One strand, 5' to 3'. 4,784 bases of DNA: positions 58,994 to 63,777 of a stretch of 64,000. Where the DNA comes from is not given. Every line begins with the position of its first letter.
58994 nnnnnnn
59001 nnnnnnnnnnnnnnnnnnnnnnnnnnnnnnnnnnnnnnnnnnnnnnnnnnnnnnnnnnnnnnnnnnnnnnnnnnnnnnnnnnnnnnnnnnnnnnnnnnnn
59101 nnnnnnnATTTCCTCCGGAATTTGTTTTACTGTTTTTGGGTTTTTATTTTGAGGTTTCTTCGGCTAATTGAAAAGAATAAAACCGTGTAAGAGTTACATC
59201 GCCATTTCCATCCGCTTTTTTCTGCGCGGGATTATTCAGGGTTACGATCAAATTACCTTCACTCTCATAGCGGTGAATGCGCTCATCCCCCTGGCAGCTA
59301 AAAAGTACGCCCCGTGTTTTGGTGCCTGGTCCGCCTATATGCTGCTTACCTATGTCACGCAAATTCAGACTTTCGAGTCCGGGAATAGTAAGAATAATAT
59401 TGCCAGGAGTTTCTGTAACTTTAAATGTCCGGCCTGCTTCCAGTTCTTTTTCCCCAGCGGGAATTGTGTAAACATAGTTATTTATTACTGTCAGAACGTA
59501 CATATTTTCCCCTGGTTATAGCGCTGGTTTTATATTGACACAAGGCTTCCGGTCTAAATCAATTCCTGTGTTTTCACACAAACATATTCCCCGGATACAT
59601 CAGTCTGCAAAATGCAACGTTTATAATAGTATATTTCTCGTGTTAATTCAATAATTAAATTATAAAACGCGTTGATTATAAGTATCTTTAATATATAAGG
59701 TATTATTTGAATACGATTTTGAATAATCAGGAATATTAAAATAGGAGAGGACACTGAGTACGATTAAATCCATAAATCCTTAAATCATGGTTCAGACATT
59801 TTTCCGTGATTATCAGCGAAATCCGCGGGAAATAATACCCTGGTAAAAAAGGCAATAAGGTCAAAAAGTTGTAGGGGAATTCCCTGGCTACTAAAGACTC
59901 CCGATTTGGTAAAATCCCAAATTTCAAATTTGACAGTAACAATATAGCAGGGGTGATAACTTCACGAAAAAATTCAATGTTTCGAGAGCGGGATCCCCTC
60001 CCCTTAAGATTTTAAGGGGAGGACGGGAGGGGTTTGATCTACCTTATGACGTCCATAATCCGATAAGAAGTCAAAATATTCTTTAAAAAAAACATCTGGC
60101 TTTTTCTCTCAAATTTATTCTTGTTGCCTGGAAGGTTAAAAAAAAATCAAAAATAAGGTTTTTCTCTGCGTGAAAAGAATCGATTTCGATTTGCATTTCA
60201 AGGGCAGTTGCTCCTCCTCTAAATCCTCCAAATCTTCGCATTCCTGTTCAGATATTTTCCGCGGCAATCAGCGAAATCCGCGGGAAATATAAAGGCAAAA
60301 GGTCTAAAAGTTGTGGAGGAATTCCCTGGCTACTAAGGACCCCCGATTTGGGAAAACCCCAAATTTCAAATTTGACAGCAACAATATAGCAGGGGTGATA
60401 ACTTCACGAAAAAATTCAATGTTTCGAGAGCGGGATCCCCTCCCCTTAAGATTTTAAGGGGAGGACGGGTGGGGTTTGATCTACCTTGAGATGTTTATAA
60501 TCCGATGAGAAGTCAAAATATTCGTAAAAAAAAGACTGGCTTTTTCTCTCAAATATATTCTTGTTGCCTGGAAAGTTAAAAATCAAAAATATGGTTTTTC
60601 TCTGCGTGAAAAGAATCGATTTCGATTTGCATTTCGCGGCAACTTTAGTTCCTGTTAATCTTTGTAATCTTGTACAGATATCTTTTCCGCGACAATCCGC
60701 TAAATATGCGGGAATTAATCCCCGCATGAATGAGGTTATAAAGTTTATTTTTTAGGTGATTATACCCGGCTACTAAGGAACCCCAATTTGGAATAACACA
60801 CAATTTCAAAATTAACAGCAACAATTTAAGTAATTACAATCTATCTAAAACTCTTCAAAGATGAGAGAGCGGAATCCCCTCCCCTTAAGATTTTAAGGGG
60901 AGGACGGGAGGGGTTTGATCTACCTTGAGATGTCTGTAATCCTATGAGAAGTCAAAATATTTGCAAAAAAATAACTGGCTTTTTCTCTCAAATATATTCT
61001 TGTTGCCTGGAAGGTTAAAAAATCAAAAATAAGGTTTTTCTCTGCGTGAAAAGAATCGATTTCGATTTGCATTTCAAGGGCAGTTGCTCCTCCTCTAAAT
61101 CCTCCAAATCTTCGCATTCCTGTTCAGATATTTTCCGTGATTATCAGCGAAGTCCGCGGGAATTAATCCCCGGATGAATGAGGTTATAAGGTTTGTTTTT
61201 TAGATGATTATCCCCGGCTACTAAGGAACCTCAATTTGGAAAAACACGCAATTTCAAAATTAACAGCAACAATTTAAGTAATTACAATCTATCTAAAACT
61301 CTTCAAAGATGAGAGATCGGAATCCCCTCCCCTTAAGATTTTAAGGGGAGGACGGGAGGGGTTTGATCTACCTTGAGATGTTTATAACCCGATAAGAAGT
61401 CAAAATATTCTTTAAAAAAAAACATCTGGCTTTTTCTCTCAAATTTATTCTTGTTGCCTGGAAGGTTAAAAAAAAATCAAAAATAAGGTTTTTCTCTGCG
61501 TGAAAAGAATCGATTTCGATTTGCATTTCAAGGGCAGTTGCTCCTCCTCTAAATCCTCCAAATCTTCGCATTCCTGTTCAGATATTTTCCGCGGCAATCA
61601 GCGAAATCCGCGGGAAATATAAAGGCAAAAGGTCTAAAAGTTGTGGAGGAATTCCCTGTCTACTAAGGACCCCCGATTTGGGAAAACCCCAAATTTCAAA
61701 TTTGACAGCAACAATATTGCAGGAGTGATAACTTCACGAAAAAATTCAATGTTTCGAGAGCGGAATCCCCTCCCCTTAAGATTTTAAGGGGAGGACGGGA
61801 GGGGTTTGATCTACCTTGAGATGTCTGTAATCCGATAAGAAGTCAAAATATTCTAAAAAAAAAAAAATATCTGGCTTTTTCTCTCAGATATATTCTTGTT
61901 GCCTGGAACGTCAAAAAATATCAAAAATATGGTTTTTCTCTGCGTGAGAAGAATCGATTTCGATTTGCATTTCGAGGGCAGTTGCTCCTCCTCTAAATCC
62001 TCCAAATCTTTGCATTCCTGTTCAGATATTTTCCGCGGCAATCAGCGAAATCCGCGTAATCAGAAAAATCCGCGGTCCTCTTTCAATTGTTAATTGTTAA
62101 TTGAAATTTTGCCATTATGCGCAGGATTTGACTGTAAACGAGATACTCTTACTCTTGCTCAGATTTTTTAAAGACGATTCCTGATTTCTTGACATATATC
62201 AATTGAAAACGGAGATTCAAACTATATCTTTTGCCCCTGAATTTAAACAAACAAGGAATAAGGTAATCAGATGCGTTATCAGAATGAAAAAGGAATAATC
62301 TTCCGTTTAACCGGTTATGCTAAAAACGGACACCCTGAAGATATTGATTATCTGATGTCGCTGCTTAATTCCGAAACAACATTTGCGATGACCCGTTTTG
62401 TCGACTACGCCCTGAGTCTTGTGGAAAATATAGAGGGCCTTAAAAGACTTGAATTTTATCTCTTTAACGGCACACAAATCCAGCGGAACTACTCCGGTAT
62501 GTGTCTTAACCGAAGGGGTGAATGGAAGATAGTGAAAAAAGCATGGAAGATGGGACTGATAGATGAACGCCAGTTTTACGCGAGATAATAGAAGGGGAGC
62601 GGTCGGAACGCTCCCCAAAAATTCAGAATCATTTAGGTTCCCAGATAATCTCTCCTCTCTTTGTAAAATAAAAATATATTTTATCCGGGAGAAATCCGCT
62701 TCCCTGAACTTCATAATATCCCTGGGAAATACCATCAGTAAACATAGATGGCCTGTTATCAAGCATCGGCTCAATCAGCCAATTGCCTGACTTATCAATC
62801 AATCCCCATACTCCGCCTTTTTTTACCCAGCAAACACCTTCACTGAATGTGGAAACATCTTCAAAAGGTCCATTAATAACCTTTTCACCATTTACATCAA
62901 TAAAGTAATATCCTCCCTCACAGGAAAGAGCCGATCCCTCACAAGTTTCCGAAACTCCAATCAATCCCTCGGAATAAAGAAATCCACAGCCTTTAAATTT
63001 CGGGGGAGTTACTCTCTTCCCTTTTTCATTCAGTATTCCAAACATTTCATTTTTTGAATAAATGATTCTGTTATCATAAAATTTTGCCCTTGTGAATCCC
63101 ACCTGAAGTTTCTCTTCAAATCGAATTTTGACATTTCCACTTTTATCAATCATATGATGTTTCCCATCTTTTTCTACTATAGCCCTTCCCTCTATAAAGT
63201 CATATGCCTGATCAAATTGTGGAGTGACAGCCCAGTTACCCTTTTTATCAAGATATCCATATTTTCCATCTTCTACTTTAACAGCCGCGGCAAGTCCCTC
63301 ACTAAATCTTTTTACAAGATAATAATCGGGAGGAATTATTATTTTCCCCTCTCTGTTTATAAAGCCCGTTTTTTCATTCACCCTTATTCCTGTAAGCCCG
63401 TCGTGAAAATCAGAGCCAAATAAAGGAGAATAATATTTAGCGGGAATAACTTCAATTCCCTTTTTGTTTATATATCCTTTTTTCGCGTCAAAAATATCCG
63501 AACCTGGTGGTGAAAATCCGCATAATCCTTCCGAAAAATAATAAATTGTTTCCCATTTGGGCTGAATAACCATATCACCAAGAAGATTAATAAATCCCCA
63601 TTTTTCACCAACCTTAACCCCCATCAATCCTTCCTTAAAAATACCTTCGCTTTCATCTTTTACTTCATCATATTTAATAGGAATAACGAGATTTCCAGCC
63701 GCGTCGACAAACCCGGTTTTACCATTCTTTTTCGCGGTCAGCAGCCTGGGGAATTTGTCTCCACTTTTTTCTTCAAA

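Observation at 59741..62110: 2.4-kb non-coding array of ~440-bp tandem units with higher-order (3-unit) periodicity between divergent operons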

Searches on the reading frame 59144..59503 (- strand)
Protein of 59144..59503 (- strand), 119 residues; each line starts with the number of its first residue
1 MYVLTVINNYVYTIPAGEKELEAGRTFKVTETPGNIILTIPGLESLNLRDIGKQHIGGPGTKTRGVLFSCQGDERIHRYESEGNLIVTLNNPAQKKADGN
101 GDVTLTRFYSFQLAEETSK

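Call 9: search_protein_families(library=pfam, proteins=[window:59144-59503:-], max_evalue=0.01)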
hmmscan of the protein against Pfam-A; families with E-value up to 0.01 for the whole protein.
window:59144-59503:- (119 aa): 0 families

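Call 15: find_encoding_contigs(protein=window:59144-59503:-, flank=10000, max_places=10)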
Protein window:59144-59503:- (119 aa): no gene with exactly this product is on record in the collection.

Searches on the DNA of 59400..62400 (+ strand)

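Call 5: search_rna_families(source=window, start=59400, end=62400, threshold=evalue, max_evalue=1, show_alignments=3)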
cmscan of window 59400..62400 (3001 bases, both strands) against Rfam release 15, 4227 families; matches with E-value up to 1: 2.
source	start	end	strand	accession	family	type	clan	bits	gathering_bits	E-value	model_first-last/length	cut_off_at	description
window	60701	60797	-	RF01398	isrP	Gene; sRNA;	-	26.9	45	0.022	1-148/148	no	isrP Hfq binding RNA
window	59725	59812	+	RF02539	SNOR75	Gene; snRNA; snoRNA; CD-box;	-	23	50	0.29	1-87/87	no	Plant small nucleolar RNA SNOR75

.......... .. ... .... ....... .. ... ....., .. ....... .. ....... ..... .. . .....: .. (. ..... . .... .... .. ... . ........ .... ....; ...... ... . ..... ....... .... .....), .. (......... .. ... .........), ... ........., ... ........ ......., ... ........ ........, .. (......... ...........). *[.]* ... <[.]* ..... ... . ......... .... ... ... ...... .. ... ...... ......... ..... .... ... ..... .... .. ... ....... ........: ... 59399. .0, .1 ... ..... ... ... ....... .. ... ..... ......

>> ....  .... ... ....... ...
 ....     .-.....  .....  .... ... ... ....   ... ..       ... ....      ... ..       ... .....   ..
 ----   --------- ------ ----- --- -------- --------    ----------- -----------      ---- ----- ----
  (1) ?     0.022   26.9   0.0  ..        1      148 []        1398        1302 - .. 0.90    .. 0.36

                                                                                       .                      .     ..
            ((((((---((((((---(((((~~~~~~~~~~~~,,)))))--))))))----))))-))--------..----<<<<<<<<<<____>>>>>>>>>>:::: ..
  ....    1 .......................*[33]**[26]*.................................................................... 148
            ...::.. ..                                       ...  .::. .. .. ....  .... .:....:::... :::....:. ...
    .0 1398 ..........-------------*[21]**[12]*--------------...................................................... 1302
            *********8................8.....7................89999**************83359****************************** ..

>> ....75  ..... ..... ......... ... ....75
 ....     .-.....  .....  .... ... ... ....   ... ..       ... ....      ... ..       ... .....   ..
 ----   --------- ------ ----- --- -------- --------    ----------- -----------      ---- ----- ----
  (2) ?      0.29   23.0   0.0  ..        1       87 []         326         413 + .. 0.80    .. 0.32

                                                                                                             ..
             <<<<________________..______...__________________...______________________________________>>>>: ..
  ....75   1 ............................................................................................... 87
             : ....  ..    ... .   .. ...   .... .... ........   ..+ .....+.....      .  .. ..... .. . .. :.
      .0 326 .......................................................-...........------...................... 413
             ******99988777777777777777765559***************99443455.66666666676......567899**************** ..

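Call 55: search_dna_similar(query=window:60260-60720:+, collection=plasmids, mode=distant, max_evalue=0.001, max_rows=10)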
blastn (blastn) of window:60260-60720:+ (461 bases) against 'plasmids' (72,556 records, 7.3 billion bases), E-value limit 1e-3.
No match.

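Call 56: search_dna_similar(query=window:60260-60720:+, collection=phages, mode=distant, max_evalue=0.001, max_rows=10)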
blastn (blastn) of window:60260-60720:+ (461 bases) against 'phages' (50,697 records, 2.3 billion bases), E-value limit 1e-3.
No match.

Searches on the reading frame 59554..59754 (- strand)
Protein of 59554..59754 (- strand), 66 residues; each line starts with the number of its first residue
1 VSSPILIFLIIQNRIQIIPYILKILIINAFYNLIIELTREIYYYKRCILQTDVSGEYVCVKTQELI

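Call 64: search_protein_families(library=pfam, proteins=[window:59554-59754:-], max_evalue=0.1)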
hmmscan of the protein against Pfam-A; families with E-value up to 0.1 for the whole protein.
window:59554-59754:- (66 aa): 0 families

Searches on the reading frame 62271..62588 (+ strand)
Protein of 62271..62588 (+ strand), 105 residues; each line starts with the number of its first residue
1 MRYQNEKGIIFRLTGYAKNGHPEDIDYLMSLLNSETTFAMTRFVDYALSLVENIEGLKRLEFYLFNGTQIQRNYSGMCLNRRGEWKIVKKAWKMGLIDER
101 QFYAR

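Call 9: search_protein_families(library=pfam, proteins=[window:62271-62588:+], max_evalue=0.01)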
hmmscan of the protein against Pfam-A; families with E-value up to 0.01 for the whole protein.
window:62271-62588:+ (105 aa): 0 families

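Call 14: find_encoding_contigs(protein=window:62271-62588:+, flank=10000, max_places=10)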
Protein window:62271-62588:+ (105 aa): no gene with exactly this product is on record in the collection.

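Call 28: find_homologous_proteins(query=window:62271-62588:+)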
Query window:62271-62588:+ (105 aa): 46 proteins with E <= 0.001 among 48 candidates.
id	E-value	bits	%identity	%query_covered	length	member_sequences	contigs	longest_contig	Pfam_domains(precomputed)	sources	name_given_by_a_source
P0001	1.2e-61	223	96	100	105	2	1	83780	-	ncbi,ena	-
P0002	7.5e-33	131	70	85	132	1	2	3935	-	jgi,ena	-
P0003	1.7e-30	123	61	93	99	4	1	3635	-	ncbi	-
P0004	3.6e-30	122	60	93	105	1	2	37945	-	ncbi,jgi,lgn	jgi:hypothetical protein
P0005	5.1e-30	122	56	100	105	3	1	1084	-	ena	-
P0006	1.2e-29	120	58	93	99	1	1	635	-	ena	-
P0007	2.1e-29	120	58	94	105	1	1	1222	-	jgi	jgi:hypothetical protein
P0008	2.8e-29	119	54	100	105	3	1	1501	-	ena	-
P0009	3.0e-29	119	60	93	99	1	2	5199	-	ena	-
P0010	4.8e-29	118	57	94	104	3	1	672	-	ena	-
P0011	5.6e-29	118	60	93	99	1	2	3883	-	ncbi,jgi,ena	-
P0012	7.9e-29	118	56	93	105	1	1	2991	-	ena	-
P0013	1.1e-28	117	54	100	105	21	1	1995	-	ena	-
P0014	1.3e-28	117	57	100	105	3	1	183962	-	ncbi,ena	-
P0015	1.4e-28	117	58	94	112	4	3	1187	-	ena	-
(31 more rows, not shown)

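Call 29: find_encoding_contigs(protein=P0002, flank=5000, max_places=3)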
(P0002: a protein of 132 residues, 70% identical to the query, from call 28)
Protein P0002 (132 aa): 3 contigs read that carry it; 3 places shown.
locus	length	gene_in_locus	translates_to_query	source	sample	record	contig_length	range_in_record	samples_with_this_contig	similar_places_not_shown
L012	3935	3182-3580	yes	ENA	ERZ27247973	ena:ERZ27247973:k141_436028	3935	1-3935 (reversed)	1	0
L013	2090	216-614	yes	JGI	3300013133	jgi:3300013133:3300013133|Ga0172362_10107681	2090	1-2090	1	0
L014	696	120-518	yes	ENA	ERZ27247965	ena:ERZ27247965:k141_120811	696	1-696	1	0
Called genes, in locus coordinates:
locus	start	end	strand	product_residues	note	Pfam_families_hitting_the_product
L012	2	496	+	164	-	?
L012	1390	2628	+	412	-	PF14319:Zn_Tnp_IS91, PF04986:Y2_Tnp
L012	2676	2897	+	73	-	-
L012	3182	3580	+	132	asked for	-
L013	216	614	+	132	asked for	-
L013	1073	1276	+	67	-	-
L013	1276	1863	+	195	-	PF00226:DnaJ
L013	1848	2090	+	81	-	?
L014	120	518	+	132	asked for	-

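Call 30: find_encoding_contigs(protein=P0004, flank=5000, max_places=3)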
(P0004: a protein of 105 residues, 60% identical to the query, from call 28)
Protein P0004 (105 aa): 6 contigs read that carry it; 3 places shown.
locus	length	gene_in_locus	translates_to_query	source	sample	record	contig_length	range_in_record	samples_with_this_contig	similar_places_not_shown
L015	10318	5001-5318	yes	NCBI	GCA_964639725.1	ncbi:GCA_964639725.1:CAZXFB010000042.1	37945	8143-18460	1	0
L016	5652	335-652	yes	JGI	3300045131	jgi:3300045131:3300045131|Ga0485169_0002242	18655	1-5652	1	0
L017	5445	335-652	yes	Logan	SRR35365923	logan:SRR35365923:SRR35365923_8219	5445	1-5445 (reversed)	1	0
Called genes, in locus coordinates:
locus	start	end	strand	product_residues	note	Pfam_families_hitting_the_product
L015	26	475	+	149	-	-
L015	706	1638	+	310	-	PF00165:HTH_AraC, PF12833:HTH_18, PF06445:GyrI-like, PF14526:Cass2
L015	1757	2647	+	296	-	-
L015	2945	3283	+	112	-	PF05154:TM2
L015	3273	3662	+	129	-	PF10825:DUF2752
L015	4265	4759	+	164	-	PF08327:AHSA1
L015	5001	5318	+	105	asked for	-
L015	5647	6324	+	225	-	PF05173:DapB_C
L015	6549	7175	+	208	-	PF12535:Nudix_N, PF00293:NUDIX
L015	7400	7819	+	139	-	-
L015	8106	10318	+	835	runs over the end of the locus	PF00343:Phosphorylase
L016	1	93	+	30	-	?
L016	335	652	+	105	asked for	-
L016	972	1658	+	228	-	PF05173:DapB_C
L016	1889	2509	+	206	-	PF12535:Nudix_N, PF00293:NUDIX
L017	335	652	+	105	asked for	-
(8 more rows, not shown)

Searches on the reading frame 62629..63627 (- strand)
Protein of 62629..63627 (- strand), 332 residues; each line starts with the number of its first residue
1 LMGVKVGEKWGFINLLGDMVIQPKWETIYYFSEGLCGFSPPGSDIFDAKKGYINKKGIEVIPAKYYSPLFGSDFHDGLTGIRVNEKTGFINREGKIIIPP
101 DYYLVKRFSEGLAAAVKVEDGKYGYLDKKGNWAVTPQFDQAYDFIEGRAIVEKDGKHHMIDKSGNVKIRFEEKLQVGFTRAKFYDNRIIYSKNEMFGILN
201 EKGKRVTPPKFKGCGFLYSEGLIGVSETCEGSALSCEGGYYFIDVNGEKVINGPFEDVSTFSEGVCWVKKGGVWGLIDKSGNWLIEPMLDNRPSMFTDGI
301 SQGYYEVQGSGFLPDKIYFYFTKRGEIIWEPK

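Call 9: search_protein_families(library=pfam, proteins=[window:62629-63627:-], max_evalue=0.01)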
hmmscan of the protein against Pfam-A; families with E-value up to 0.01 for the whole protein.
window:62629-63627:- (332 aa): 1 family
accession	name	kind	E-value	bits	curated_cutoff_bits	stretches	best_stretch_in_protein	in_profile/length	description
PF14903.11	WG_beta_rep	-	7e-53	176.7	25.6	5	123-156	1-34/35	WG containing repeat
